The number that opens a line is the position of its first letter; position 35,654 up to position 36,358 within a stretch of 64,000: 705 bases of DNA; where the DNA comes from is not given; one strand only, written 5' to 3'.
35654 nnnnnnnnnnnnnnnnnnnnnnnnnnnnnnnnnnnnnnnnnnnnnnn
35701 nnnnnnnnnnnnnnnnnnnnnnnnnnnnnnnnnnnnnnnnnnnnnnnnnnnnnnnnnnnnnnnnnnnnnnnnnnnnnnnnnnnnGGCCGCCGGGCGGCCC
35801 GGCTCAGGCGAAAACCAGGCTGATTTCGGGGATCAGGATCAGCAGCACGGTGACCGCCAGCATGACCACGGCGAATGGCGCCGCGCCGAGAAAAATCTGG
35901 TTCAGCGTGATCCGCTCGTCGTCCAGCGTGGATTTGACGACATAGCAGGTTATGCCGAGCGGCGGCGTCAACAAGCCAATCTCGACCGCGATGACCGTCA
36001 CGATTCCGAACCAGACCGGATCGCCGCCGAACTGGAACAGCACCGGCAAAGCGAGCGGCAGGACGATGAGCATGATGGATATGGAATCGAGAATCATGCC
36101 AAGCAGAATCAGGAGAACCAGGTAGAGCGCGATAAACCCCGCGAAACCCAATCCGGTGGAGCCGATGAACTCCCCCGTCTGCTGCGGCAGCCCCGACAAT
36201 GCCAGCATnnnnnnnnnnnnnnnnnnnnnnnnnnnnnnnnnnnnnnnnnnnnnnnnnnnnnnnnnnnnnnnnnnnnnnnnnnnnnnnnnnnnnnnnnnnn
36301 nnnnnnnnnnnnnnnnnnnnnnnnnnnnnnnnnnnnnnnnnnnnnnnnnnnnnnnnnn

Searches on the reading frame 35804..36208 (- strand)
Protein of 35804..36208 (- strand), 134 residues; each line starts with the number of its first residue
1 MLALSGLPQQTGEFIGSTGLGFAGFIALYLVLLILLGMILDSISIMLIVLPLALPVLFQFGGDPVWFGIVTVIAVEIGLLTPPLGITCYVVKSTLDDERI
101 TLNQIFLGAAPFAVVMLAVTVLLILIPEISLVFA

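Call 16: search_protein_families(library=pfam, proteins=[window:35804-36208:-], max_evalue=0.00001)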
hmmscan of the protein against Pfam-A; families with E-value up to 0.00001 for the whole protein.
window:35804-36208:- (134 aa): 1 family
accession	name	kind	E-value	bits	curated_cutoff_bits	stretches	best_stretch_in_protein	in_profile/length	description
PF06808.19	DctM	-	8.3e-22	78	23.8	1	1-129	288-413/413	Tripartite ATP-independent periplasmic transporter, DctM component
